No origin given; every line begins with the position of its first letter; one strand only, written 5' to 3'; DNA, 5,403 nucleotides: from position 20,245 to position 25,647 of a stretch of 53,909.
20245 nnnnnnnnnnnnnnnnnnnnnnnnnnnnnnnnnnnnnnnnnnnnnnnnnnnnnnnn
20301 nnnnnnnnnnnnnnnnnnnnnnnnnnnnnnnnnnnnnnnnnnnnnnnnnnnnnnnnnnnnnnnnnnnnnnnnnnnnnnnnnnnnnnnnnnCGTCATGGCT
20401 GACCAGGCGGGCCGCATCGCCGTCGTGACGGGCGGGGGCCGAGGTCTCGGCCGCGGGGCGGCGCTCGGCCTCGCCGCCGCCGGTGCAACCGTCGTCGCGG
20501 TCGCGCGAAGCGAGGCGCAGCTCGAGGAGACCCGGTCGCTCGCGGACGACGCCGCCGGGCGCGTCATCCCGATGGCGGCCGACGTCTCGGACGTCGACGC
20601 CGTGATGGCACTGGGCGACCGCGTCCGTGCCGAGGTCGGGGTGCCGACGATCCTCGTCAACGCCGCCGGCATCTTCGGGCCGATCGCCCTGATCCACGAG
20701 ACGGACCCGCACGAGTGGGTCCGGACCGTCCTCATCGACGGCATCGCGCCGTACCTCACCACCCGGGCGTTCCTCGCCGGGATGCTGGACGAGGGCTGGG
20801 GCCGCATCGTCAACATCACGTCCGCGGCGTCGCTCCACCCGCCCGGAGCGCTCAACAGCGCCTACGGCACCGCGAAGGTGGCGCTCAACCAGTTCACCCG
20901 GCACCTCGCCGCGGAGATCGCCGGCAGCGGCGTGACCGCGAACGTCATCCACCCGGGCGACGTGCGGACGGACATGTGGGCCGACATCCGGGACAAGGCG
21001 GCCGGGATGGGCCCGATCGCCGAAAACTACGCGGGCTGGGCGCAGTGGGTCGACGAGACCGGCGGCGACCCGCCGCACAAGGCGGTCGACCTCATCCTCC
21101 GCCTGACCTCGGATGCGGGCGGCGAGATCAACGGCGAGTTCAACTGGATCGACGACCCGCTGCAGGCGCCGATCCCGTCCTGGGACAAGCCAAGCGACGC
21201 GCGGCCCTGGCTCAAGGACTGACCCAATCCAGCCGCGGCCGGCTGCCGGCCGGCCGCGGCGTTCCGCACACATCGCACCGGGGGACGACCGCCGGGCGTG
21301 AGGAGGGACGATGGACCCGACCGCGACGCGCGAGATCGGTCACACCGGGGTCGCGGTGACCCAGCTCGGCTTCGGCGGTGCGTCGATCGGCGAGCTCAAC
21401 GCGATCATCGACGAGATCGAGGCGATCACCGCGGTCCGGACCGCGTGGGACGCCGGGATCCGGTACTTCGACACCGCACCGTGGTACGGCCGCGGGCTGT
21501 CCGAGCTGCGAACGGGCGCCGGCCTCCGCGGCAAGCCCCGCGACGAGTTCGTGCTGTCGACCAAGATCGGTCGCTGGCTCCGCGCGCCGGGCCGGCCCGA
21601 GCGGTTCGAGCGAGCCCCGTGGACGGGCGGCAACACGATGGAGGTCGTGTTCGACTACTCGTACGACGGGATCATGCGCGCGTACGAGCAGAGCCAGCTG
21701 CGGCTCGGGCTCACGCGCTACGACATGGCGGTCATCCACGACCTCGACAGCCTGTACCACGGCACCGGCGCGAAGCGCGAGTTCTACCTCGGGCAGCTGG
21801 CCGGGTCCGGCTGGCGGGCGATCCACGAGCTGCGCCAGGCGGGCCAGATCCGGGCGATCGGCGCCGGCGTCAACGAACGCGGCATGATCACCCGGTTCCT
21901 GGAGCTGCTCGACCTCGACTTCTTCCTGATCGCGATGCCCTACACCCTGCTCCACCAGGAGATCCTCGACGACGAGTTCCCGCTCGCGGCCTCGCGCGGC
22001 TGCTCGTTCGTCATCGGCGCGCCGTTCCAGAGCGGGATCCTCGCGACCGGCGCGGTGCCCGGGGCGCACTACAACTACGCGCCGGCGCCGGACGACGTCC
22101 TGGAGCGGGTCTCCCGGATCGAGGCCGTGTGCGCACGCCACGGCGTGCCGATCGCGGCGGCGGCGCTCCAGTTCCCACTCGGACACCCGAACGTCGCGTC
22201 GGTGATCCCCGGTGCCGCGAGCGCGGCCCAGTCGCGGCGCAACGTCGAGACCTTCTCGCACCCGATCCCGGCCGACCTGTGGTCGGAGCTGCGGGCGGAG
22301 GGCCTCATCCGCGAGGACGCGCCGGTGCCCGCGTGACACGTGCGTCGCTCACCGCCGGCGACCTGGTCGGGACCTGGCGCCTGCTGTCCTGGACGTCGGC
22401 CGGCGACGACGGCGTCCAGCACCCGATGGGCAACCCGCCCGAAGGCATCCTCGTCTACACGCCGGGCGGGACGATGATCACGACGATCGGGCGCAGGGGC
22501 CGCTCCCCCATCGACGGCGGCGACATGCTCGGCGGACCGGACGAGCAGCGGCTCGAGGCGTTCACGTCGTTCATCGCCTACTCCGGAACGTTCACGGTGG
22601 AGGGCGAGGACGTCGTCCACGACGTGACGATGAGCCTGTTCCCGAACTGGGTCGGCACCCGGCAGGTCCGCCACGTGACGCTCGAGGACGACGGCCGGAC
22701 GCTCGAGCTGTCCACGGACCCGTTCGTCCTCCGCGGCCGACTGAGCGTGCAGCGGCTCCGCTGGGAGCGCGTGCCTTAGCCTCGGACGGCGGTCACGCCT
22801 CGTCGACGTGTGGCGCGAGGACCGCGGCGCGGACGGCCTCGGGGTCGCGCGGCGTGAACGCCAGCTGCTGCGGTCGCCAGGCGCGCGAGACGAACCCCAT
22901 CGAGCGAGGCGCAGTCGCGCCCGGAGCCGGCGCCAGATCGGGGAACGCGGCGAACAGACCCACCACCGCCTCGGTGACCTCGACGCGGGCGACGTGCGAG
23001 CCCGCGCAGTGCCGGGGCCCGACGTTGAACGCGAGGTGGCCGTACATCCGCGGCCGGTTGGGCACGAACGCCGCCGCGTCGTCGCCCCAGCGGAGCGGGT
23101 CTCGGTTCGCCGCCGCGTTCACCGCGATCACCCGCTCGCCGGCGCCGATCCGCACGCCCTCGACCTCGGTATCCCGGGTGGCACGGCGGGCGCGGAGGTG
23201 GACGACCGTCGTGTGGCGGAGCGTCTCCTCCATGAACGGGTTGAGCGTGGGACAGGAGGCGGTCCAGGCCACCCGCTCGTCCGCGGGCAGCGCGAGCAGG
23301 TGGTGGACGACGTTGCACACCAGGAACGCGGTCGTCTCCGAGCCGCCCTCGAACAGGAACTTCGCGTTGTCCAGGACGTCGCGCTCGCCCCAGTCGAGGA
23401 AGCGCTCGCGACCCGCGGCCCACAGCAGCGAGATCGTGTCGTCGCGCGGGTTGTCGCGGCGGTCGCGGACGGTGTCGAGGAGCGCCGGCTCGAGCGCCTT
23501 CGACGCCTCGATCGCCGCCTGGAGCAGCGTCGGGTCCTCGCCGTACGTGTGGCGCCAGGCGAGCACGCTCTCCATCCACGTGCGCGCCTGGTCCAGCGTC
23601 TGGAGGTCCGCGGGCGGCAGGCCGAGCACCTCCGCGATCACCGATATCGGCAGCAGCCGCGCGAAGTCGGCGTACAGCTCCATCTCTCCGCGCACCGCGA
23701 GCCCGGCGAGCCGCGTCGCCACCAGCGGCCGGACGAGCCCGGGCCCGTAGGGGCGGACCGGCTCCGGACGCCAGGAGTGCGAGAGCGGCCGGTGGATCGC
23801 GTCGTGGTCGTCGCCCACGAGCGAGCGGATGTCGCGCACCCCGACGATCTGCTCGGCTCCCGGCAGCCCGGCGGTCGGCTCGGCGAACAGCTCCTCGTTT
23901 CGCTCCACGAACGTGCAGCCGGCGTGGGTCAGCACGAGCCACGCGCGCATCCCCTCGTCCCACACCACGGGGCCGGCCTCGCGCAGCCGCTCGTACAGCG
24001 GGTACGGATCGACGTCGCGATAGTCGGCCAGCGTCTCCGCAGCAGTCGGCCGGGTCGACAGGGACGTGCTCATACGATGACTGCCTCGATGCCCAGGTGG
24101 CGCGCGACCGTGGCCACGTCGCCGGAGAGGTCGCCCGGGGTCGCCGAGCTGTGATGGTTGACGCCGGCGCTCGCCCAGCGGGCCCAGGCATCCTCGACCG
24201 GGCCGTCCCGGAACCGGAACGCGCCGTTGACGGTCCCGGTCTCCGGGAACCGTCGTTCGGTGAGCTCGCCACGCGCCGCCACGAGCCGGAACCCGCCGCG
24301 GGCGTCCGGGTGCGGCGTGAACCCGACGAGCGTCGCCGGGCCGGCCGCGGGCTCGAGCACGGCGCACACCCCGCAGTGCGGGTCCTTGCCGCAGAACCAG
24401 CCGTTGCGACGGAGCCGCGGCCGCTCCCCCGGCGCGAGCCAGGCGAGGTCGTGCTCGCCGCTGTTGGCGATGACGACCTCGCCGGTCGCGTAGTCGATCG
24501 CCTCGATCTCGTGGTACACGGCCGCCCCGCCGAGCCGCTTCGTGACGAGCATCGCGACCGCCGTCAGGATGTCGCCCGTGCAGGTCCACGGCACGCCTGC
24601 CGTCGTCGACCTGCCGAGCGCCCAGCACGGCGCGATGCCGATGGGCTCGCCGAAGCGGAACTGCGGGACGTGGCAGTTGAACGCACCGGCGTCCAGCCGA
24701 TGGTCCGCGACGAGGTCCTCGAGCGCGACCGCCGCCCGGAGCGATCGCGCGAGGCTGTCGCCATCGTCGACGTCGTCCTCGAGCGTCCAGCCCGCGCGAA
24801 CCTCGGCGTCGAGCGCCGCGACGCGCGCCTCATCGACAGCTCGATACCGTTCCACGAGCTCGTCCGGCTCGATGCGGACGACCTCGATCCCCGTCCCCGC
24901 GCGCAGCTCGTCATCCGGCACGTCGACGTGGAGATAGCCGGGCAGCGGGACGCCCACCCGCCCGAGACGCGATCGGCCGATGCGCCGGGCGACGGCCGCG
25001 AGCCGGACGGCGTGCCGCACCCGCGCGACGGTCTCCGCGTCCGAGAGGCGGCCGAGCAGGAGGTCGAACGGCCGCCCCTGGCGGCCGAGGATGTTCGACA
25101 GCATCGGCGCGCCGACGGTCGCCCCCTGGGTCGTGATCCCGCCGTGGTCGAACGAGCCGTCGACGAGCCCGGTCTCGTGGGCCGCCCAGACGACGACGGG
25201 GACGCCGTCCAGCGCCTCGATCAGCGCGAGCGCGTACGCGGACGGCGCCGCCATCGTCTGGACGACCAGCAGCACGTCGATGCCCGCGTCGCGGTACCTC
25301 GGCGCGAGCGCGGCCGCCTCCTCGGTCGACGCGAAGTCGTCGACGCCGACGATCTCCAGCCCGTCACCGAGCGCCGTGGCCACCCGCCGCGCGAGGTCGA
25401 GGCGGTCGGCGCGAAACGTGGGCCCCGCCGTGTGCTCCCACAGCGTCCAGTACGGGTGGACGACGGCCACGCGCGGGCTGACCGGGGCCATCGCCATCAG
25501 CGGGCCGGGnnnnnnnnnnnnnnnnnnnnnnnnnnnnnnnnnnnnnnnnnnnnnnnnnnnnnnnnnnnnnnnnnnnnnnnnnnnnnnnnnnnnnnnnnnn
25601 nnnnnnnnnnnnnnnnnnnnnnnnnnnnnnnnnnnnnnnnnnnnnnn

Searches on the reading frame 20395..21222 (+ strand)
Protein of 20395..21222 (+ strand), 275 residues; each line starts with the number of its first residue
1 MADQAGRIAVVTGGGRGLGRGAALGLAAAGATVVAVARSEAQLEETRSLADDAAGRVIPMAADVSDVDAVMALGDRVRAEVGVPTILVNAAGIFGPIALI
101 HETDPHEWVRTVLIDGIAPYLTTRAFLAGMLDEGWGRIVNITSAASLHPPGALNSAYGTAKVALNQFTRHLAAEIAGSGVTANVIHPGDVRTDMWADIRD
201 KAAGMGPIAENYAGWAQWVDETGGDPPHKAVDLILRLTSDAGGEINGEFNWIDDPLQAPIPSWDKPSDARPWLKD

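Call 46: search_protein_families(library=pfam, proteins=[window:20395-21222:+], max_evalue=0.001)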
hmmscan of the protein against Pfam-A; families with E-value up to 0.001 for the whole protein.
window:20395-21222:+ (275 aa): 3 families
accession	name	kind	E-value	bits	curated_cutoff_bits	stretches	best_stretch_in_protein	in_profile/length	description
PF00106.31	adh_short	-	1.4e-44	152.4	26.6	1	8-201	2-193/195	short chain dehydrogenase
PF13561.12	adh_short_C2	-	2.5e-35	122.6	27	1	16-248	6-227/236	Enoyl-(Acyl carrier protein) reductase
PF08659.16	KR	-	2.9e-06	27.8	22.6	1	10-171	4-163/180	KR domain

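Call 49: search_protein_families(library=ncbifam, proteins=[window:20395-21222:+], max_evalue=0.00001)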
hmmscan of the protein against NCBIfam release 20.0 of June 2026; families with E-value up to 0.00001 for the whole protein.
window:20395-21222:+ (275 aa): 208 families (the best 25 are shown)
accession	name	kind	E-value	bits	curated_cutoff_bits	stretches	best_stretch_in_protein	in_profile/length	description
NF009466.0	PRK12826.1-2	subfamily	3.8e-38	131.3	222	1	7-253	4-241/248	3-oxoacyl-ACP reductase FabG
TIGR01963.1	PHB_DH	subfamily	1.1e-37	129.6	307.05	1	7-201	2-195/255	3-hydroxybutyrate dehydrogenase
NF005559.1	PRK07231.1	subfamily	6.8e-37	127.3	215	1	5-200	3-196/249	glucose 1-dehydrogenase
NF004514.1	PRK05855.1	equivalog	7.8e-35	120.5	455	1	5-196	312-502/578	SDR family oxidoreductase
NF009093.0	PRK12429.1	subfamily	2.1e-33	115.7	258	1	5-202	4-200/259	3-hydroxybutyrate dehydrogenase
NF004198.0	PRK05653.1-3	equivalog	3.5e-33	115.1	296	1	4-201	5-200/248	3-oxoacyl-ACP reductase FabG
NF009931.0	PRK13394.1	subfamily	5.7e-33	114.5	340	1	1-206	2-207/262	3-hydroxybutyrate dehydrogenase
NF004203.0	PRK05653.2-4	subfamily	1.7e-32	112.8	313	1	4-253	4-253/260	3-oxoacyl-ACP reductase FabG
NF004791.0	PRK06138.1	equivalog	2.5e-32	112.2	312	1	5-242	4-235/252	SDR family oxidoreductase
NF006070.0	PRK08213.1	subfamily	2.8e-32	112.3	279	1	4-248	10-248/259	gluconate 5-dehydrogenase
NF004778.0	PRK06124.1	equivalog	9.4e-32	110.4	303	1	5-250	10-246/256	SDR family oxidoreductase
TIGR01829.1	AcAcCoA_reduct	subfamily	3.6e-31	108.7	302.1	1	7-201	1-194/242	acetoacetyl-CoA reductase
TIGR03971.1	SDR_subfam_1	subfamily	5.2e-31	107.9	300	1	5-196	2-204/271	mycofactocin-coupled SDR family oxidoreductase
NF005806.0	PRK07666.1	equivalog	9.1e-31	107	286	1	5-198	6-197/239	3-ketoacyl-ACP reductase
NF009464.0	PRK12824.1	subfamily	1e-30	107.2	269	1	7-200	3-195/245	3-oxoacyl-ACP reductase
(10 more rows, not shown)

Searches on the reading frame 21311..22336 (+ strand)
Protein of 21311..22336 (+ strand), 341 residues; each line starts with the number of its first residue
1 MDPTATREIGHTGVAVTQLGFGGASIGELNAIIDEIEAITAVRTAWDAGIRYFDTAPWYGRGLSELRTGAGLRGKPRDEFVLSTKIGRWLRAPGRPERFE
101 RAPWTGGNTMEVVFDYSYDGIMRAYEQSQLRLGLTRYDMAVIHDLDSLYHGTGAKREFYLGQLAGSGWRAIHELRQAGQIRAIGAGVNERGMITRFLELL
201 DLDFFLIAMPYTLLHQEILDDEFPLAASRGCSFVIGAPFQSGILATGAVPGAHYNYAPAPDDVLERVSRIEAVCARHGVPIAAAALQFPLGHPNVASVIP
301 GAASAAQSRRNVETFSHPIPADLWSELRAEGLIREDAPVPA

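Call 46: search_protein_families(library=pfam, proteins=[window:21311-22336:+], max_evalue=0.001)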
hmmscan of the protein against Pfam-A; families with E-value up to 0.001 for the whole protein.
window:21311-22336:+ (341 aa): 1 family
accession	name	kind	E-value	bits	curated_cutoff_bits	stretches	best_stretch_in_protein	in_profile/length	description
PF00248.27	Aldo_ket_red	-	9.9e-40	136.9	24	1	19-328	2-287/291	Aldo/keto reductase family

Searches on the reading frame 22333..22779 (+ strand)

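Call 46: search_protein_families(library=pfam, proteins=[window:22333-22779:+], max_evalue=0.001)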
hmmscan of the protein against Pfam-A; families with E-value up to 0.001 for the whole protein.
window:22333-22779:+ (148 aa): 1 family
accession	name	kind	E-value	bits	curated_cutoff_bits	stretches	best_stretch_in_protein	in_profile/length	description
PF13924.12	Lipocalin_5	-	7.3e-33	113.9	25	1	12-147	1-142/142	Lipocalin-like domain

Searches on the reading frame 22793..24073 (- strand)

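Call 46: search_protein_families(library=pfam, proteins=[window:22793-24073:-], max_evalue=0.001)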
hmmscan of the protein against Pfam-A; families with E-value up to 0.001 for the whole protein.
window:22793-24073:- (426 aa): 1 family
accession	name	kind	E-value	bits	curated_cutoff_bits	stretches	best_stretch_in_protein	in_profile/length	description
PF00067.27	p450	-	5.2e-14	52.3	22.8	1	274-377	321-432/462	Cytochrome P450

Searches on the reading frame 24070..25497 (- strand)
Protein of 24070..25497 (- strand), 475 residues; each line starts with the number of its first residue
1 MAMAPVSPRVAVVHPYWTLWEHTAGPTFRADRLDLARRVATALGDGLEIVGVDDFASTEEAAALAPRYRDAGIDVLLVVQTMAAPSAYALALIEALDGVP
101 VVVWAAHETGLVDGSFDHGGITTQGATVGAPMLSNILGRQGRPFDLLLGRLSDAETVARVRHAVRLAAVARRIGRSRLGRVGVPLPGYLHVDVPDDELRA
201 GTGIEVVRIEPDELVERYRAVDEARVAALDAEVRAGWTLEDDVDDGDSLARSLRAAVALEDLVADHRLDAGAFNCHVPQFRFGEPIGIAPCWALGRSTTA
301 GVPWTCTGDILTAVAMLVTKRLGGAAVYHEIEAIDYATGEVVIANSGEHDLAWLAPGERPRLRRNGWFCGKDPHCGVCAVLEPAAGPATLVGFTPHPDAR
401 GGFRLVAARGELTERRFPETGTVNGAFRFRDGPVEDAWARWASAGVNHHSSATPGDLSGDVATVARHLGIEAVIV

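Call 46: search_protein_families(library=pfam, proteins=[window:24070-25497:-], max_evalue=0.001)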
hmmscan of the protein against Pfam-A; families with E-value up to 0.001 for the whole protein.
window:24070-25497:- (475 aa): 0 families

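Call 49: search_protein_families(library=ncbifam, proteins=[window:24070-25497:-], max_evalue=0.00001)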
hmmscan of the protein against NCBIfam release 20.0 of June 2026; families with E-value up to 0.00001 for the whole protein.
window:24070-25497:- (475 aa): 1 family
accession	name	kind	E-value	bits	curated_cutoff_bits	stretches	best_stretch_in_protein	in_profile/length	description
NF048012.1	SlpQosIsomSftI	equivalog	1.1e-19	70.5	700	1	56-474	45-442/443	sulfoquinovose isomerase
